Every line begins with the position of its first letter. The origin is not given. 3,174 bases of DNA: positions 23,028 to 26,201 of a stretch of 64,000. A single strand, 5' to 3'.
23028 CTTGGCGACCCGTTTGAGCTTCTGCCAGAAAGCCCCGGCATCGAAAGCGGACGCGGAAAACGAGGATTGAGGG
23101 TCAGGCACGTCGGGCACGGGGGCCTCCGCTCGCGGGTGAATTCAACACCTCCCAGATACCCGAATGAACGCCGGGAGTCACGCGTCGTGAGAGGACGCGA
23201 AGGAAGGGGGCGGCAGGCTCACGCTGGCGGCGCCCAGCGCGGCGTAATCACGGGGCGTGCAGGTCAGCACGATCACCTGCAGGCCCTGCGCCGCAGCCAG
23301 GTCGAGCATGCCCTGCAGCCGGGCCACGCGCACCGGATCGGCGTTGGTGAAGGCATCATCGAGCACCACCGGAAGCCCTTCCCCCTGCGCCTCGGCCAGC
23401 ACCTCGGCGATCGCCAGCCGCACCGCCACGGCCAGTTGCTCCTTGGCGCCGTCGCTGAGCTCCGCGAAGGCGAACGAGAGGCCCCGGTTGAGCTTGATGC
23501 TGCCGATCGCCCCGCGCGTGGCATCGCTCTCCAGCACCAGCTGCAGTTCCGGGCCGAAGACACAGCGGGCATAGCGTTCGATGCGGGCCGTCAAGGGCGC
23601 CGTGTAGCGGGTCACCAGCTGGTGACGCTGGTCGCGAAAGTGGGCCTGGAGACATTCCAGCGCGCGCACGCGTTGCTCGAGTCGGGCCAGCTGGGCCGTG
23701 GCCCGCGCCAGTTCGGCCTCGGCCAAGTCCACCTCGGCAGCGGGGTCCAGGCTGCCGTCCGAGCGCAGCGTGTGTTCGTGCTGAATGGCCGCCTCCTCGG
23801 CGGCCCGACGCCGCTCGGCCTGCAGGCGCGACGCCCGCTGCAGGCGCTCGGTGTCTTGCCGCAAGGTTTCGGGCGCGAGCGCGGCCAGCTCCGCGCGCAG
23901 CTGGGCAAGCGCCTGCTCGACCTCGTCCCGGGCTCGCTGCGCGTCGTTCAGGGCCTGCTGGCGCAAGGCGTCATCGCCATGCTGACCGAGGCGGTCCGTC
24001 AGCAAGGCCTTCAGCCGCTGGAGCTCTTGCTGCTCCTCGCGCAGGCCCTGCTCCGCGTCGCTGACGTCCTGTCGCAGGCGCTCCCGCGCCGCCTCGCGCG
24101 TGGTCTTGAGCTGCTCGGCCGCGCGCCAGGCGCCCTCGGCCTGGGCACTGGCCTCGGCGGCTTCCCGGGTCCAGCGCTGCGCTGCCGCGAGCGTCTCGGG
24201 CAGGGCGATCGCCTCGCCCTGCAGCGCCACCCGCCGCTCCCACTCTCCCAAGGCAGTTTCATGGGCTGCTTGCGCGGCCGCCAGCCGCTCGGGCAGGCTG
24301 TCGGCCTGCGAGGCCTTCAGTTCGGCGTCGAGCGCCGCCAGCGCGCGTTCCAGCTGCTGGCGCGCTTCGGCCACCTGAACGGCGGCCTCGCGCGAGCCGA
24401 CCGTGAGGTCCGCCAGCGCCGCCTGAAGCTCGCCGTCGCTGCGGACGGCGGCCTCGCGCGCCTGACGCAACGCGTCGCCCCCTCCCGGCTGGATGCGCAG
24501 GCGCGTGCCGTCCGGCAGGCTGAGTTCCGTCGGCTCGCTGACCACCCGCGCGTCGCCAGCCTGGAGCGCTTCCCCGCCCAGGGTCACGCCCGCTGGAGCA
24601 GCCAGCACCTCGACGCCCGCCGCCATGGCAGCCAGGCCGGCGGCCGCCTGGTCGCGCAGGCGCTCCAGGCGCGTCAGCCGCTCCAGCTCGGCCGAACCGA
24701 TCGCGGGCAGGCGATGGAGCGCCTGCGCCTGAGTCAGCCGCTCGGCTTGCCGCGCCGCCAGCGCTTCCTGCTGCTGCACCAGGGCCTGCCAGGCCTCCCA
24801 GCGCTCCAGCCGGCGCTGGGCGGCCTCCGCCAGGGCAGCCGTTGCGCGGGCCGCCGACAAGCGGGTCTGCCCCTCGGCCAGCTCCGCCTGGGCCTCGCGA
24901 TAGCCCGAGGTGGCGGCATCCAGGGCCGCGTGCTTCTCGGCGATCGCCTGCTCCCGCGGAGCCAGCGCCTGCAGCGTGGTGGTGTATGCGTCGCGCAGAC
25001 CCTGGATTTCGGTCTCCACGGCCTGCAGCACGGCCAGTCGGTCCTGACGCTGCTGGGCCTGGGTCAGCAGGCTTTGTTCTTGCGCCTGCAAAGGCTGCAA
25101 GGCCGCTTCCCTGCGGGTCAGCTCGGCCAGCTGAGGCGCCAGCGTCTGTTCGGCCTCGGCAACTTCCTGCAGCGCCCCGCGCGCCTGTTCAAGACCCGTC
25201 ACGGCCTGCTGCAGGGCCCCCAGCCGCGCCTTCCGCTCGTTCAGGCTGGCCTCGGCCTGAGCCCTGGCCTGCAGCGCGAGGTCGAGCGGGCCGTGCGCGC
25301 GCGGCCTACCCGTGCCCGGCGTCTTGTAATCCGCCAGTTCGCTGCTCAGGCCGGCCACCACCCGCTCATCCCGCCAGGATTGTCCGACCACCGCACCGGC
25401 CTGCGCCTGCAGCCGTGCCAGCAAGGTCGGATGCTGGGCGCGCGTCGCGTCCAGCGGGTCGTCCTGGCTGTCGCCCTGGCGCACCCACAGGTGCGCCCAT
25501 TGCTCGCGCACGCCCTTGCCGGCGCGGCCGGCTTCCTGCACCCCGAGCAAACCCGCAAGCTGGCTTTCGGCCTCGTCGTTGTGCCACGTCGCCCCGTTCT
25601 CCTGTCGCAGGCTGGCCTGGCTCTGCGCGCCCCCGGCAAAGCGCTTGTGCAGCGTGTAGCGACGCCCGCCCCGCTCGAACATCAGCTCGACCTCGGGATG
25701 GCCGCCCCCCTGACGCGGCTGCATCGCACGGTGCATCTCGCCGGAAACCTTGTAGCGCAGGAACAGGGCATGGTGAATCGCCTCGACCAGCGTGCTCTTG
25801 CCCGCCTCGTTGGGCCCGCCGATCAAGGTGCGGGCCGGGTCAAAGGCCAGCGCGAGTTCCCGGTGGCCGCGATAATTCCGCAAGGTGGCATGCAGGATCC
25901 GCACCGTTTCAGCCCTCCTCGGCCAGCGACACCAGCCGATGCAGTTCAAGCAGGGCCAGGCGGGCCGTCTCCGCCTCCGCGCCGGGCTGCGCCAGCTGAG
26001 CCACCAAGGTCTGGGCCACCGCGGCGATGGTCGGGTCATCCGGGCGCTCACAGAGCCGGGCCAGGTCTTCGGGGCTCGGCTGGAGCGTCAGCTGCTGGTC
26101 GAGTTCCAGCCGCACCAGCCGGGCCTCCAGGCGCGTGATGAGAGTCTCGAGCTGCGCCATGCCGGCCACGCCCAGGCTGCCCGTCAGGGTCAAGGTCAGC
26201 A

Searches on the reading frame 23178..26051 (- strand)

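Call 17: search_protein_families(library=ncbifam, proteins=[window:23178-26051:-], max_evalue=0.00001)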
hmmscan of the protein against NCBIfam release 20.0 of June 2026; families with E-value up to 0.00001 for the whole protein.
window:23178-26051:- (957 aa): 6 families
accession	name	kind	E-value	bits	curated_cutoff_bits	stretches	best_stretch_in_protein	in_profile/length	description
NF003034.1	PRK03918.1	equivalog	7.2e-16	57.4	700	1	51-161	2-110/878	DNA double-strand break repair ATPase Rad50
NF041034.1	Rad50_Sulf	equivalog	9.8e-12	43.6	1000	0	51-169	2-117/872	DNA double-strand break repair ATPase Rad50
NF002572.0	PRK02224.1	equivalog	2.9e-10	39.1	1087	1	51-139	2-88/888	DNA double-strand break repair ATPase Rad50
NF002244.0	PRK01156.1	equivalog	3.5e-09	35.3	847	1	56-152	7-103/895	DNA double-strand break repair ATPase Rad50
TIGR02168.1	SMC_prok_B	equivalog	2.9e-06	25.3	567.35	0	263-467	681-885/1181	chromosome segregation protein SMC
TIGR00611.2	recf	equivalog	7.6e-06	25.3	172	0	54-99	3-48/339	DNA replication/repair protein RecF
